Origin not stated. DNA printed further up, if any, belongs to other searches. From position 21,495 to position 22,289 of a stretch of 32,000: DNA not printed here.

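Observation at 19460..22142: AbiEi/AbiEii extended by two translationally coupled unknown genes: candidate four-gene defence cassette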

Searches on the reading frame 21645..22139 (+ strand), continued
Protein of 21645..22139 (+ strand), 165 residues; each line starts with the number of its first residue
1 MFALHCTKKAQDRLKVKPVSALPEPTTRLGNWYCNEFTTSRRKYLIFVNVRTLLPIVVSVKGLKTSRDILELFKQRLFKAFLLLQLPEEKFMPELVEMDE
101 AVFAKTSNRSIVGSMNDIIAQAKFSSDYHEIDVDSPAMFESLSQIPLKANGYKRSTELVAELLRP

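Call 56: fold_search(model_id=the predicted structure, library=pdb)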
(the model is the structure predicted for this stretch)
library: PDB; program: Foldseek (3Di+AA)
matches with E <= 10: 679; with E <= 0.001: 0
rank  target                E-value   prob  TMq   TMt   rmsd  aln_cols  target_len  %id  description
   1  6vlh_A                1.6e-03  0.97  0.37  0.43   8.4       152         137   12  HIV Integrase Core domain (IN) in complex with dimer-spanning ligand (released 2021-01-27)
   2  3hph_B                1.9e-03  1.00  0.45  0.38   7.2       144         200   10  Closed tetramer of Visna virus integrase (residues 1-219) in complex with LEDGF IBD (released 2009-07-28)
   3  6vx2                  2.3e-03  0.99  0.42  0.47   8.3       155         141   11  HIV Integrase core domain in complex with inhibitor (5-methyl-1-benzofuran-3-yl)acetic acid (released 2021-02-24)
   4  1qs4_B                2.9e-03  0.99  0.44  0.48   7.3       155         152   12  Core domain of HIV-1 integrase complexed with Mg++ and 1-(5-chloroindol-3-yl)-3-hydroxy-3-(2H-tetrazol-5-yl)-propenone (released 1999-11-17)
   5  7ouf_B                2.9e-03  0.97  0.43  0.29   8.5       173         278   16  Structure of the STLV intasome:B56 complex bound to the strand-transfer inhibitor XZ450 (released 2021-08-18)
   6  6w42                  3.1e-03  0.97  0.41  0.47   8.4       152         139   10  HIV Integrase core domain in complex with inhibitor 2-(5-methyl-2-(2-(thiophen-2-yl)ethynyl)-1-benzofuran-3-yl)acetic ac (released 2021-03-10)
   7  5m0r_D                3.3e-03  1.00  0.49  0.39   7.3       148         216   11  Cryo-EM reconstruction of the maedi-visna virus (MVV) strand transfer complex (released 2017-01-18)
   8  5m0r_H                3.5e-03  0.99  0.47  0.38   7.5       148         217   11  Cryo-EM reconstruction of the maedi-visna virus (MVV) strand transfer complex (released 2017-01-18)
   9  3hph_C                3.5e-03  0.99  0.45  0.38   7.3       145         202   10  Closed tetramer of Visna virus integrase (residues 1-219) in complex with LEDGF IBD (released 2009-07-28)
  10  5jl4_A                3.7e-03  0.99  0.43  0.47   7.2       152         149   10  Inhibitor resistant mutant catalytic core domain of HIV-1 Integrase (released 2017-10-04)
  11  6qbt                  4.2e-03  0.98  0.42  0.45   7.0       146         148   13  Structure of the HTLV-2 integrase catalytic core domain in complex with magnesium (trimeric form) (released 2020-09-30)
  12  7l23                  4.5e-03  0.95  0.40  0.47   8.4       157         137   13  HIV Integrase core domain in complex with inhibitor 2-(5-(3-fluorophenyl)-2-(2-(thiophen-2-yl)ethynyl)-1- benzofuran-3-y (released 2021-12-22)
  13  5m0r_G                5.1e-03  0.99  0.48  0.40   7.5       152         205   12  Cryo-EM reconstruction of the maedi-visna virus (MVV) strand transfer complex (released 2017-01-18)
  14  6wc8                  5.1e-03  0.97  0.41  0.47   8.2       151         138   13  HIV Integrase core domain in complex with inhibitor 2-(5-(3-fluorophenyl)-2-(2-(thiophen-2-yl)ethynyl)-1- benzofuran-3-y (released 2021-03-31)
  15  8t5b_A                5.4e-03  0.99  0.45  0.49   7.1       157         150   12  HIV-1 Integrase Catalytic Core Domain and C-Terminal Domain in Complex with Allosteric Integrase Inhibitor EKC-110 (released 2024-06-19)
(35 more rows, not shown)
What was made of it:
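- On RNase H-like / DDE integrase fold (for ORF4): The fold match has probability about 1, E about 2e-3 and TM 0.45-0.49 (call 56).
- Closest known: Retroviral/DDE integrase catalytic core. Same: It is the best structural match to the ORF4 model: Foldseek probability 0.97-1.0, E 1.6e-3 to 1e-2, TM 0.37-0.49 (call 56).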

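Call 59: search_protein_families(library=phrogs, proteins=[window:21645-22139:+], max_evalue=0.1)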
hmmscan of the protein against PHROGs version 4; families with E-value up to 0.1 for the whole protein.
window:21645-22139:+ (165 aa): 2 families
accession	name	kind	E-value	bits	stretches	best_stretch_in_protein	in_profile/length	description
phrog_22029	-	unknown function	0.076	13.6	1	90-142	27-78/231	-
phrog_31968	-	unknown function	0.081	14.1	0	102-157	20-75/105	-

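Call 65: search_dna_similar(query=window:21645-22139:+, collection=plasmids, mode=protein, max_evalue=0.001, max_rows=30)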
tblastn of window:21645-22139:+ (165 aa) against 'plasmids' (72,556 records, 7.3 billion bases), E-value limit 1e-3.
Records with a match: 12; places in all: 12; records where one place covers at least 80% of the query: 6.
Best place of each record, by identity: <60% 12.
By first word of the organism name: Burkholderia 4; Methylomonas 3; Eleftheria 1; Sphingobium 1; Novosphingobium 1; Enterococcus 1; Caballeronia 1.
By predicted mobility (MOB-suite, as given by PLSDB): mobilizable 7; non-mobilizable 3; conjugative 2.
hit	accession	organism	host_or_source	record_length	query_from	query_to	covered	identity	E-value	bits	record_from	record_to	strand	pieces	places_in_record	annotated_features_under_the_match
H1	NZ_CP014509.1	Burkholderia sp. PAMC 28687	Usnea,single cell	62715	1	146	88%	34.6%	9e-10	63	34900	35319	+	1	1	hypothetical protein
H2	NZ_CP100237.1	Burkholderia glumae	cell culture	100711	1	163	99%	28.9%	2e-8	59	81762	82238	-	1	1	hypothetical protein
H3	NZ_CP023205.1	Burkholderia glumae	Oryza sativa,Cell culture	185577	1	163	99%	28.9%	2e-8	59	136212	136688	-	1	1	hypothetical protein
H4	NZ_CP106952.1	Eleftheria terrae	soil sample,soil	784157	1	121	73%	34.7%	8e-13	72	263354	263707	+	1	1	hypothetical protein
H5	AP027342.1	Sphingobium sp. TomTYG74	-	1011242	1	123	75%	33.6%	4e-7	56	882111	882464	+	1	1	hypothetical protein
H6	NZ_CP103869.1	Novosphingobium humi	pure culture,soil biofilm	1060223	1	117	71%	34.7%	4e-9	61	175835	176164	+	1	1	none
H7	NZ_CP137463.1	Enterococcus faecium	Chicken,feces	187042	7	159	93%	26.3%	1e-6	54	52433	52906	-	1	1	hypothetical protein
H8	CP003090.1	Burkholderia sp. YI23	-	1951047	1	132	80%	30.3%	6e-9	61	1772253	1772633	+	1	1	hypothetical protein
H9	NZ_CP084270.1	Caballeronia sp. Lep1P3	Leptoglossus zonatus,Cell culture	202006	1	132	80%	30.3%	3e-7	56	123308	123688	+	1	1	hypothetical protein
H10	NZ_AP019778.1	Methylomonas koyamae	-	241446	1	118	72%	29.4%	6e-5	49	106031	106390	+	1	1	hypothetical protein | plasmid pRiA4b ORF-3 family protein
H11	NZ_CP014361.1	Methylomonas sp. DH-1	cell culture,waste sludge of a brewery ...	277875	1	118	72%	28.1%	2e-4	48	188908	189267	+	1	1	hypothetical protein | plasmid pRiA4b ORF-3 family protein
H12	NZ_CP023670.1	Methylomonas koyamae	-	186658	1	118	72%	28.1%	2e-4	48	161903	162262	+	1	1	hypothetical protein | plasmid pRiA4b ORF-3 family protein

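Call 67: get_annotated_region(hit=H1, flank=4000)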
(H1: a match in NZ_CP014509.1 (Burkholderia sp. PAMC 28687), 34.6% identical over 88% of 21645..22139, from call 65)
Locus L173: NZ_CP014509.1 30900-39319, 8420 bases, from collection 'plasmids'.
description: Burkholderia sp. PAMC 28687 plasmid 2, complete sequence
organism: Burkholderia sp. PAMC 28687 (NCBI taxid 1795874)
taxonomy: Bacteria; Pseudomonadota; Betaproteobacteria; Burkholderiales; Burkholderiaceae; Burkholderia; Burkholderia sp. PAMC 28687
host: -; source: Usnea,single cell; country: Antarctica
typing (MOB-suite, as given by PLSDB): mobilizable; relaxase MOBP
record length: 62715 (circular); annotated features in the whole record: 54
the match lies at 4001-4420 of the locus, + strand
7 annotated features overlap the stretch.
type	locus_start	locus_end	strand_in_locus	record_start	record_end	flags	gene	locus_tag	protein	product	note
CDS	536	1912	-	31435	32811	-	-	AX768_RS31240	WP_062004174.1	voltage-gated chloride channel family protein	-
CDS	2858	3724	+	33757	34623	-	-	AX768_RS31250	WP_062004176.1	SEC-C metal-binding domain-containing protein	-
CDS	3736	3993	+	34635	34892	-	-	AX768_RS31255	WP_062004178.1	hypothetical protein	-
CDS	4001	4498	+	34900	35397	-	-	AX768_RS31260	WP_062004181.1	hypothetical protein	-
CDS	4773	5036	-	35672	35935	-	-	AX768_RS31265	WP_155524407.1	hypothetical protein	-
CDS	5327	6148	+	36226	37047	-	-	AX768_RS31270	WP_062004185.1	CHAD domain-containing protein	-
CDS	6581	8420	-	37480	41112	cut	-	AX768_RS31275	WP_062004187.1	hydantoinase B/oxoprolinase family protein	-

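Call 68: get_annotated_region(hit=H2, flank=4000)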
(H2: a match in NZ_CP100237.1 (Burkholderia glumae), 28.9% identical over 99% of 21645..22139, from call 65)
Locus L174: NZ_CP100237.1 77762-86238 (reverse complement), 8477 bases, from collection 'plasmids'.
description: Burkholderia glumae strain BGR19S plasmid p19s3p, complete sequence
organism: Burkholderia glumae (NCBI taxid 337)
taxonomy: Bacteria; Pseudomonadota; Betaproteobacteria; Burkholderiales; Burkholderiaceae; Burkholderia; Burkholderia glumae
host: -; source: cell culture; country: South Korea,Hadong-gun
typing (MOB-suite, as given by PLSDB): mobilizable; replicon rep_cluster_1467; relaxase MOBP
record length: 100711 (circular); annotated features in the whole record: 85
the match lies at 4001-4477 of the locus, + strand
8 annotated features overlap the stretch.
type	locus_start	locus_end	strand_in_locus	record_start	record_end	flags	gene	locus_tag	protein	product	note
CDS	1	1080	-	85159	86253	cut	-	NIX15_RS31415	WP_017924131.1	hypothetical protein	-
CDS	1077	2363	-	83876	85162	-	-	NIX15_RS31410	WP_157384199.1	hypothetical protein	-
CDS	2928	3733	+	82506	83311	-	-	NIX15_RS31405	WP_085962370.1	IS5 family transposase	-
CDS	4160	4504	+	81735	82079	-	-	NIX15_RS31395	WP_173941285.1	hypothetical protein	-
CDS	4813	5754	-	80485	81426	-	-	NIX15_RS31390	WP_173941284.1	hypothetical protein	-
CDS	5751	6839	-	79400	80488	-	-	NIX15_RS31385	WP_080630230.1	DUF3696 domain-containing protein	-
CDS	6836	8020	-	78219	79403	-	-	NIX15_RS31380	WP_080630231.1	DUF262 domain-containing protein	-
CDS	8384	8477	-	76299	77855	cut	-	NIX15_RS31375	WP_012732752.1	IS66 family transposase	-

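Call 69: get_annotated_region(hit=H7, flank=4000)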
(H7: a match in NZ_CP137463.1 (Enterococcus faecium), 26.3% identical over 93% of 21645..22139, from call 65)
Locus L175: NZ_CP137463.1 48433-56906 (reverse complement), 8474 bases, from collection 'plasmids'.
description: Enterococcus faecium strain C10-7 plasmid pC10-7-1, complete sequence
organism: Enterococcus faecium (NCBI taxid 1352)
taxonomy: Bacteria; Bacillota; Bacilli; Lactobacillales; Enterococcaceae; Enterococcus; Enterococcus faecium
host: -; source: Chicken,feces; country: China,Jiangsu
typing (MOB-suite, as given by PLSDB): conjugative; replicon rep_cluster_893; relaxase MOBP; mating-pair formation MPF_T
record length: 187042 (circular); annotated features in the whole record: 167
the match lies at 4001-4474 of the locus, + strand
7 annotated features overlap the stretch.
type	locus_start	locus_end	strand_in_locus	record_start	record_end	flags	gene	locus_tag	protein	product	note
CDS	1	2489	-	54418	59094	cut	-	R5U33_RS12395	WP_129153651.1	type ISP restriction/modification enzyme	-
CDS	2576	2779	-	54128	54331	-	-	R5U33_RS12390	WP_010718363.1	hypothetical protein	-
CDS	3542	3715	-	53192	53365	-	-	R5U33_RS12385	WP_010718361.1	hypothetical protein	-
CDS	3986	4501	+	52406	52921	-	-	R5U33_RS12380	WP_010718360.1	hypothetical protein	-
CDS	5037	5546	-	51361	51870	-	-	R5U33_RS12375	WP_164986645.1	hypothetical protein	-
CDS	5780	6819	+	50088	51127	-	-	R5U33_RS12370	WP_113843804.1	IS630 family transposase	-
CDS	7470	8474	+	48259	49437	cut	-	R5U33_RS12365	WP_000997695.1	IS256-like element ISEf1 family transposase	GO:0006313 - DNA transposition [Evidence IEA]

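Call 70: get_annotated_region(hit=H10, flank=4000)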
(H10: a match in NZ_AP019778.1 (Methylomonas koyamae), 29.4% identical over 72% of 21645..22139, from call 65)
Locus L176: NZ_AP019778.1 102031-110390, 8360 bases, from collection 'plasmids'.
description: Methylomonas koyamae strain Fw12E-Y plasmid pFW12EY, complete sequence
organism: Methylomonas koyamae (NCBI taxid 702114)
taxonomy: Bacteria; Pseudomonadota; Gammaproteobacteria; Methylococcales; Methylococcaceae; Methylomonas; Methylomonas koyamae
host: -; source: -; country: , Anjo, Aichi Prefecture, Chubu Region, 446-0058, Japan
typing (MOB-suite, as given by PLSDB): mobilizable; relaxase MOBH
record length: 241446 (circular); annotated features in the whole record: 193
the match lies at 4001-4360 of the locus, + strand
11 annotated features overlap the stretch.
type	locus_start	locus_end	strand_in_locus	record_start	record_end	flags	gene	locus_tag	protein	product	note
CDS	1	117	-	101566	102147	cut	-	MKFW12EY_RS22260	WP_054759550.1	hypothetical protein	-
CDS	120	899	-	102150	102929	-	-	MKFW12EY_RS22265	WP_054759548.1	PD-(D/E)XK nuclease family protein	-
CDS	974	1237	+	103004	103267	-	-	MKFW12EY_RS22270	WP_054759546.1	helix-turn-helix transcriptional regulator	-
CDS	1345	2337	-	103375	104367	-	-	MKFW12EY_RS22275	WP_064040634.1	WYL domain-containing protein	-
CDS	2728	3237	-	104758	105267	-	-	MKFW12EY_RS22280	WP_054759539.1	DUF1993 domain-containing protein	-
CDS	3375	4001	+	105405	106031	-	-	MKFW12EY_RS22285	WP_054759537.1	plasmid pRiA4b ORF-3 family protein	-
CDS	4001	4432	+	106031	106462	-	-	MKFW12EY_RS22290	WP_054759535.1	hypothetical protein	-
CDS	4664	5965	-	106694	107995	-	-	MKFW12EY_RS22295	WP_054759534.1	Y-family DNA polymerase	-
CDS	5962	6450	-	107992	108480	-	umuD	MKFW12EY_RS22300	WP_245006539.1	translesion error-prone DNA polymerase V autoproteolytic subunit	-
CDS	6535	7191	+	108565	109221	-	-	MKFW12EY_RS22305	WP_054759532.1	SOS response-associated peptidase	GO:0018142 - obsolete protein-DNA covalent cross-linking [Evidence IEA]; GO:0009432 - SOS response [Evidence IEA]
CDS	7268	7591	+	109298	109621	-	-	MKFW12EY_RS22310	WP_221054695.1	hypothetical protein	-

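Call 79: find_related_loci(query=A2, collection=viral_contigs, flank=5000)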
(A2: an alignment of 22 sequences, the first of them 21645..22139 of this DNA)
Query A2 (165 aa) in viral_contigs; peptide patterns used: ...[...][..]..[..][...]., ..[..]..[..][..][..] (x = any residue, [..] = any of these).
29 stretches matched a pattern; 25 encode a relative of the query (tblastn E <= 1e-3); 25 distinct loci.
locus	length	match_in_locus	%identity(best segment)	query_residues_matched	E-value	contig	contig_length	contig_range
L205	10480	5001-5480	38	1-160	4e-20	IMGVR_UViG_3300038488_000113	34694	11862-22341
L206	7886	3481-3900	36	1-146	5e-20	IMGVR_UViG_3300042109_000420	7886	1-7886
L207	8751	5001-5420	36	1-146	4e-19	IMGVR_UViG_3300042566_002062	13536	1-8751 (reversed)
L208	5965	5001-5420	36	1-146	6e-19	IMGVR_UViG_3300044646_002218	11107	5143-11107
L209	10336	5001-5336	39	1-117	1e-18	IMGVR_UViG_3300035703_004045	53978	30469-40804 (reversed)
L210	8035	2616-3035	37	1-146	8e-17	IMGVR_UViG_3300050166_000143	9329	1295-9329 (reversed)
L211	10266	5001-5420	38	1-146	1e-16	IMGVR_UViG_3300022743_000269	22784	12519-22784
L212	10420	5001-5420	36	1-146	6e-16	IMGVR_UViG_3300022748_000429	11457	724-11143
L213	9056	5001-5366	39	1-127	6e-16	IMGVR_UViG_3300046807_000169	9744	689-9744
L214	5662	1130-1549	39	1-146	6e-16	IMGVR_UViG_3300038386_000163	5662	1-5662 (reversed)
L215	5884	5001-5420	36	1-146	8e-16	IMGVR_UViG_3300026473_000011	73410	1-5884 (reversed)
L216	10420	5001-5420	37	1-146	9e-16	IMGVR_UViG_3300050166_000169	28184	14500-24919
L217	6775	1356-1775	36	1-146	3e-15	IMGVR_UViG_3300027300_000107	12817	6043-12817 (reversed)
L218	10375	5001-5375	38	1-133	7e-15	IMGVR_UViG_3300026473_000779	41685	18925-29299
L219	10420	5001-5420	36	1-146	6e-15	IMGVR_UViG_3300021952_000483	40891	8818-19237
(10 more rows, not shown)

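Call 102: find_encoding_contigs(protein=P0129, flank=5000, max_places=2)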
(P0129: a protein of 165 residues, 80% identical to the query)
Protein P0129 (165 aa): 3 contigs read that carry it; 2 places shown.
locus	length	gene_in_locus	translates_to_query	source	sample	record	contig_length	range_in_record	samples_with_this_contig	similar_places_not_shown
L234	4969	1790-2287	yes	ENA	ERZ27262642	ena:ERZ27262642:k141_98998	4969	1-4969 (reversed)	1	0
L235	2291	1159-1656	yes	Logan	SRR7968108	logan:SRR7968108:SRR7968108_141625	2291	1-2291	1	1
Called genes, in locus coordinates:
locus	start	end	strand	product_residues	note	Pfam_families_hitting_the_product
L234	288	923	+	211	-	-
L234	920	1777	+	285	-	PF08843:AbiEii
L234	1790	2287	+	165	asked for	PF22016:DUF6933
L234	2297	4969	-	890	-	?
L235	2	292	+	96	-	?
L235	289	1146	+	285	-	PF08843:AbiEii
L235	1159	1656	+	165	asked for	PF22016:DUF6933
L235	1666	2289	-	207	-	?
